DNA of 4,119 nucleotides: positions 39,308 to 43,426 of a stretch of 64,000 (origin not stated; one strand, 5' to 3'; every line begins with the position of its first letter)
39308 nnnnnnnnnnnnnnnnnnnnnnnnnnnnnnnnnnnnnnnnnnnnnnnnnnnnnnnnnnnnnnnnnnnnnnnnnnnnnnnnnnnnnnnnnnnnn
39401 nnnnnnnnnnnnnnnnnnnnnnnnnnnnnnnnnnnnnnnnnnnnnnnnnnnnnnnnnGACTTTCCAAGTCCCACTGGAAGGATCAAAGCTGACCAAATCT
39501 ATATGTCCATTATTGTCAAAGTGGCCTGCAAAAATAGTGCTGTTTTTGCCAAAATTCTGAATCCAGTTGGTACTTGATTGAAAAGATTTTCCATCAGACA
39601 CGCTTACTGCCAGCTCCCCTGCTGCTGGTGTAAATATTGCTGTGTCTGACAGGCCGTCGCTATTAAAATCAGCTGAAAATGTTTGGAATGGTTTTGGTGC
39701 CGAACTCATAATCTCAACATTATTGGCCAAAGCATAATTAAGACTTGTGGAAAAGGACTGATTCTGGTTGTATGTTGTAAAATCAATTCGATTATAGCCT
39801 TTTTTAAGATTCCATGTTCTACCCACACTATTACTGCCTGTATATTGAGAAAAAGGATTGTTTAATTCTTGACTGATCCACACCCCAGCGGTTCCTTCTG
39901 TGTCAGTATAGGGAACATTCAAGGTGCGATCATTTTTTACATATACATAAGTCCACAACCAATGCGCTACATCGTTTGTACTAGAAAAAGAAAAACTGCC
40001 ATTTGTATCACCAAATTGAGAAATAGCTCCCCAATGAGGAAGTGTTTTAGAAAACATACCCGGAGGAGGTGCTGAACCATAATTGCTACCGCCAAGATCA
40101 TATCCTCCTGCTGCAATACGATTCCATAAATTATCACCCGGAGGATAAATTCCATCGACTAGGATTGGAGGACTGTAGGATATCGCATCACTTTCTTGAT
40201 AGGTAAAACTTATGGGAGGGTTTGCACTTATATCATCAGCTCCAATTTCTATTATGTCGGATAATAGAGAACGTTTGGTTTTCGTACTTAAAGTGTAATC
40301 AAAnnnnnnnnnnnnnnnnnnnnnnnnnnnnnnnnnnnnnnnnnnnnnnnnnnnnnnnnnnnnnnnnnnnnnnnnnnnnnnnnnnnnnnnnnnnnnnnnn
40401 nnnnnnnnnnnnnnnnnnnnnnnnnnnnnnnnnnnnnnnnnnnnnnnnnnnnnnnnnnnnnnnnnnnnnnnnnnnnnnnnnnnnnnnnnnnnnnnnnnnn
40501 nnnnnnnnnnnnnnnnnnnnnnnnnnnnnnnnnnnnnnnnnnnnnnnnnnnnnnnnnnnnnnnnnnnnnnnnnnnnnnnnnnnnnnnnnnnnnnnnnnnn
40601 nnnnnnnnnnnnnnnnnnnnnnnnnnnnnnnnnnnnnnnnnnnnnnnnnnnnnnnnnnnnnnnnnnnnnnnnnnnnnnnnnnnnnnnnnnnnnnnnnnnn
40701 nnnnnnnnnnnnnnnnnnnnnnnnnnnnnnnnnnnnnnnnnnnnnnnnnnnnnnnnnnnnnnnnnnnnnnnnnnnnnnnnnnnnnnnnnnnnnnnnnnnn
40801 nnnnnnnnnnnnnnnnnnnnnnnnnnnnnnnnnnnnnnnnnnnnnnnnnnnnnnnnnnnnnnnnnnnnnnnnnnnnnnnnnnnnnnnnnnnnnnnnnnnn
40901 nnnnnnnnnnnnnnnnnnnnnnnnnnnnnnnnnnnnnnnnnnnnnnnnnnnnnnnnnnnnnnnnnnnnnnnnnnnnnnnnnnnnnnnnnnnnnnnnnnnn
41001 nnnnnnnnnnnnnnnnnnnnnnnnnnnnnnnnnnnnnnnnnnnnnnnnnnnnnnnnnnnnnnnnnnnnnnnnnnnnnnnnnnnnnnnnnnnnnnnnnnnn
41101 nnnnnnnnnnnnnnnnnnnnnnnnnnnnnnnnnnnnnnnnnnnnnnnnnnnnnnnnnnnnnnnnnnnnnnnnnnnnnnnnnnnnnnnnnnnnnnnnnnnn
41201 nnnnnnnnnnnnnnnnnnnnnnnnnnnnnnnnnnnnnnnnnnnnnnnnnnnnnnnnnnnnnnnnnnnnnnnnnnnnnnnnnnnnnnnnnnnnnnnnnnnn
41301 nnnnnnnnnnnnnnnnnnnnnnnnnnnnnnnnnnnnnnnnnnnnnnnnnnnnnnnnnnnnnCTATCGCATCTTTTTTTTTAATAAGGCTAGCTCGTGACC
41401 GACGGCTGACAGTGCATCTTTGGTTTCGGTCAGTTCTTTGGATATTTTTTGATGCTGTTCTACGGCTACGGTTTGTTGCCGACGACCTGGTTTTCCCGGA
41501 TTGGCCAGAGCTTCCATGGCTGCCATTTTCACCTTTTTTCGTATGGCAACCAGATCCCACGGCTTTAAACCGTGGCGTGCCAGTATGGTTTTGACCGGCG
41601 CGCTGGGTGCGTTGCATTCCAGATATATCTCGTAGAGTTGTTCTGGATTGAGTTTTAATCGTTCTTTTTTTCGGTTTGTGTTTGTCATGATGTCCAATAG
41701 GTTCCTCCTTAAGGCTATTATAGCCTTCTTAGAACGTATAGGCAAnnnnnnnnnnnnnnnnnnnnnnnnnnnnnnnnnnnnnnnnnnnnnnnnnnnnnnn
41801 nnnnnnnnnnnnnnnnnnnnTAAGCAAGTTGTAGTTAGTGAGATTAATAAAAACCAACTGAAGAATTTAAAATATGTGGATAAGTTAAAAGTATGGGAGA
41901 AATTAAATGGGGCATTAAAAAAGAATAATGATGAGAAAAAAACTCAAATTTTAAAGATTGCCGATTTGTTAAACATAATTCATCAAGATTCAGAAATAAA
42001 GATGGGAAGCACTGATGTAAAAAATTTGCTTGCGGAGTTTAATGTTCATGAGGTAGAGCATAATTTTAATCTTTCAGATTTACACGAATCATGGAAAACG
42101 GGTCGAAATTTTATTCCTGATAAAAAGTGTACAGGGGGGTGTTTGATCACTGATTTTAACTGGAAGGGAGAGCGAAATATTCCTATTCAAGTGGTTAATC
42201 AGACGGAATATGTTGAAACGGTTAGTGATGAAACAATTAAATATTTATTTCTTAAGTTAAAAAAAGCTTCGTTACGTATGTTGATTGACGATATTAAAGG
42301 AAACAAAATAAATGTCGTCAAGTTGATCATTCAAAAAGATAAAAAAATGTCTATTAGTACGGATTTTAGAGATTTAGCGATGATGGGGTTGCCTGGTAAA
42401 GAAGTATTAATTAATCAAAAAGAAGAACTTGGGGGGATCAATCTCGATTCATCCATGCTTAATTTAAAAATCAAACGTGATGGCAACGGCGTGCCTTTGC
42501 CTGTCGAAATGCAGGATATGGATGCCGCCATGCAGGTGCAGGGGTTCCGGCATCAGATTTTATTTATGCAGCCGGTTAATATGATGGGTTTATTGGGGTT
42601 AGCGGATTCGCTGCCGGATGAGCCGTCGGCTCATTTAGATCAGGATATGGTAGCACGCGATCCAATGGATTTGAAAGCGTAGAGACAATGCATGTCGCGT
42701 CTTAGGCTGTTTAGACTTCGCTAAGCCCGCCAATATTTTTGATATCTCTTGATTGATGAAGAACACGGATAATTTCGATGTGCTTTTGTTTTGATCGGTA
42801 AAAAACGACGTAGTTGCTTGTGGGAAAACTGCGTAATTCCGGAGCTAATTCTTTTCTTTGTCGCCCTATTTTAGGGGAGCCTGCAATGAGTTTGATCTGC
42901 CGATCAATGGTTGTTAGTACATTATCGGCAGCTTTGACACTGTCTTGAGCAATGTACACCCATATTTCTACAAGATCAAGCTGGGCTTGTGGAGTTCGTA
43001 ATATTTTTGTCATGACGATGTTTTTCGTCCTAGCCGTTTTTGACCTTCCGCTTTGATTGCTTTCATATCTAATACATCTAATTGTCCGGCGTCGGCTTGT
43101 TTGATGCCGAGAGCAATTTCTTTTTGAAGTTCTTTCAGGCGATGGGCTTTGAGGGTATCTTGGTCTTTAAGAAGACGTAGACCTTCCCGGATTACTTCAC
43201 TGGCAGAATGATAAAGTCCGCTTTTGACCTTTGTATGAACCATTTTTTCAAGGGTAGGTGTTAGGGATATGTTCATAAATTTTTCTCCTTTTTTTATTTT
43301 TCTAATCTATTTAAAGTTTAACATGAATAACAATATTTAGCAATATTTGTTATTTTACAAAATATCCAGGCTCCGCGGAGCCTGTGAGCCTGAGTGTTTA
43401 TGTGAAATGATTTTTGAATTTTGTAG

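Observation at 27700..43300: A ~15.6 kb low-GC Rhs polymorphic-toxin island with IS elements, an orphan toxin cassette and a ParDE pair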

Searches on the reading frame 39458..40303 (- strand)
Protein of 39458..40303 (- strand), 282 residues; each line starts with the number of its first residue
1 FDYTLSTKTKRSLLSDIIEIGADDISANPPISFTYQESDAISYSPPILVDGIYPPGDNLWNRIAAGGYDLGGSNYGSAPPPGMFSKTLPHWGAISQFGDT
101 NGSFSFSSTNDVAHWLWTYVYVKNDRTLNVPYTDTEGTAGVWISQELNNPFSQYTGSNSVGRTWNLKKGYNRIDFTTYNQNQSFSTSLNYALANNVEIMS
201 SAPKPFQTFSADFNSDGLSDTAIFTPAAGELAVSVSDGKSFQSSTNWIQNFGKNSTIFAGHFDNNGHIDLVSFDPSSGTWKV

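Call 24: search_protein_families(library=pfam, proteins=[window:39458-40303:-], max_evalue=5)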
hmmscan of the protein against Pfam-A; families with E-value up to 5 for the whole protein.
window:39458-40303:- (282 aa): 1 family
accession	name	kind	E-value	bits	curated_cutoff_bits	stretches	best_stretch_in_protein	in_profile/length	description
PF13517.12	FG-GAP_3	-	8.5e-05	23.5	26.9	1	212-271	1-60/61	FG-GAP-like repeat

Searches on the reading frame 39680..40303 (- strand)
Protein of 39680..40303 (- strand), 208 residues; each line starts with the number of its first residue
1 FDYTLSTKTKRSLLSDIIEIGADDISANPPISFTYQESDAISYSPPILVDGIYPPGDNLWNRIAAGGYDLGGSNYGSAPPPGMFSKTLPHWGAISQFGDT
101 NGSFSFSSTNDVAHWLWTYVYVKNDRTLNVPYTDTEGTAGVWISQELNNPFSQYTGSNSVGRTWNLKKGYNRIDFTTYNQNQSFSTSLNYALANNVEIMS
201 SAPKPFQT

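Call 45: search_protein_representatives(protein=window:39680-40303:-)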
Query: 208 residues. Proteins with E-value up to 0.001 (for the whole library): 81; up to 1e-10: 35; up to 1e-30: 5. The best 81 are listed.
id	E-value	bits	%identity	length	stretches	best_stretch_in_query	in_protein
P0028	2.9e-76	272.0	100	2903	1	83-208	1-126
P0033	2.9e-38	147.9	46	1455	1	3-202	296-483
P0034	2.7e-36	141.4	43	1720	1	1-202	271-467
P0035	2.5e-33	131.7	44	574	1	3-202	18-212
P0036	2.6e-33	131.7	45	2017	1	1-202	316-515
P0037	6.1e-30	120.7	41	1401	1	1-202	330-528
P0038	1.3e-29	119.6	43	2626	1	1-202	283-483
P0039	1.2e-28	116.4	39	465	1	3-201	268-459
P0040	1.7e-26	109.4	49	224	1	56-201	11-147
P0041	3.4e-24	101.9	40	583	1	2-206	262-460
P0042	4.4e-24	101.5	41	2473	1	2-202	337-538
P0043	4.5e-24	101.5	38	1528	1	1-202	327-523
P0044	5.9e-24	101.1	42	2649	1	1-202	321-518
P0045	1.6e-22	96.4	40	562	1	14-208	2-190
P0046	1.1e-21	93.7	39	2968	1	3-202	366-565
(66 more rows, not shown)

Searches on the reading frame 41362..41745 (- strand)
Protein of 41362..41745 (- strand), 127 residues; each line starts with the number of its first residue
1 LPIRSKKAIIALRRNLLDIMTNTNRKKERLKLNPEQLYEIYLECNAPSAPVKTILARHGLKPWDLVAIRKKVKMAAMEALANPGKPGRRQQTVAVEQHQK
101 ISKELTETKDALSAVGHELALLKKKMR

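Call 5: search_protein_families(library=pfam, proteins=[window:41362-41745:-], max_evalue=0.01)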
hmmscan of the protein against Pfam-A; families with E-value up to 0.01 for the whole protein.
window:41362-41745:- (127 aa): 1 family
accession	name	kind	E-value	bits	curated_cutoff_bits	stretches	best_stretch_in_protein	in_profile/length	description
PF06892.16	Phage_CP76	-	0.0026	18.1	26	1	26-125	39-142/146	Phage regulatory protein CII (CP76)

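Call 6: search_protein_families(library=ncbifam, proteins=[window:41362-41745:-], max_evalue=0.01)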
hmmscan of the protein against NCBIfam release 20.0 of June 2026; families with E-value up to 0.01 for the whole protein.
window:41362-41745:- (127 aa): 0 families

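Call 65: search_protein_families(library=phrogs, proteins=[window:41365-41745:-], max_evalue=0.01)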
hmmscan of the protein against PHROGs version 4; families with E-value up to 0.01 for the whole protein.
window:41365-41745:- (127 aa): 0 families

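Call 90: search_protein_families(library=pfam, proteins=[window:41365-41745:-], max_evalue=1)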
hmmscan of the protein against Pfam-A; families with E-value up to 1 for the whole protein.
window:41365-41745:- (127 aa): 2 families
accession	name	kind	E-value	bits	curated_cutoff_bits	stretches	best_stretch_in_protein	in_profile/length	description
PF06892.16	Phage_CP76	-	0.0026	18.1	26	1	26-125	39-142/146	Phage regulatory protein CII (CP76)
PF10303.14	DUF2408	-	0.23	12.5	25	0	8-40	14-48/130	Protein of unknown function (DUF2408)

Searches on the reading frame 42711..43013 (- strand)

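Call 5: search_protein_families(library=pfam, proteins=[window:42711-43013:-], max_evalue=0.01)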
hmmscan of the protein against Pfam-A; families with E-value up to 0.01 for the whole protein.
window:42711-43013:- (100 aa): 1 family
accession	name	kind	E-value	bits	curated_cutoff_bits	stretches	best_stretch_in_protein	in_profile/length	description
PF05016.21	ParE_toxin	-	1.6e-18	67.5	23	1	6-90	3-88/89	ParE toxin of type II toxin-antitoxin system, parDE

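Call 6: search_protein_families(library=ncbifam, proteins=[window:42711-43013:-], max_evalue=0.01)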
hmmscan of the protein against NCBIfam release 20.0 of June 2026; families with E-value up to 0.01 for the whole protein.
window:42711-43013:- (100 aa): 1 family
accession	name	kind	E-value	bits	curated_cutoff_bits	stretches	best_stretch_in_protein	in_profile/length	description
TIGR02385.1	RelE_StbE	subfamily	0.0012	19.3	27.9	1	3-88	1-85/88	type II toxin-antitoxin system mRNA interferase toxin, RelE/StbE family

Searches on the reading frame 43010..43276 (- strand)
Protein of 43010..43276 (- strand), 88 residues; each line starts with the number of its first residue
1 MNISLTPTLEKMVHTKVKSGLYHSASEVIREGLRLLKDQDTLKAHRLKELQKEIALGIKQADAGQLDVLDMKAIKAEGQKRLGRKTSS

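Call 5: search_protein_families(library=pfam, proteins=[window:43010-43276:-], max_evalue=0.01)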
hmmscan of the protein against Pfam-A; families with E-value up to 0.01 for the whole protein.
window:43010-43276:- (88 aa): 1 family
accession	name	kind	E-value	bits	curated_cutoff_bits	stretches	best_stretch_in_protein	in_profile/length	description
PF03693.20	ParD_antitoxin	-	6.4e-09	36.5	21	1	9-57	13-57/81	Bacterial antitoxin of ParD toxin-antitoxin type II system and RHH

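Call 6: search_protein_families(library=ncbifam, proteins=[window:43010-43276:-], max_evalue=0.01)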
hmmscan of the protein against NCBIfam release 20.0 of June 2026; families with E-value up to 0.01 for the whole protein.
window:43010-43276:- (88 aa): 1 family
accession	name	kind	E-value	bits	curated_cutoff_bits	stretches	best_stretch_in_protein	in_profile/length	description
TIGR02606.1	antidote_CC2985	hypoth_equivalog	9.4e-20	70.4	46.2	1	1-70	2-67/70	type II toxin-antitoxin system ParD family antitoxin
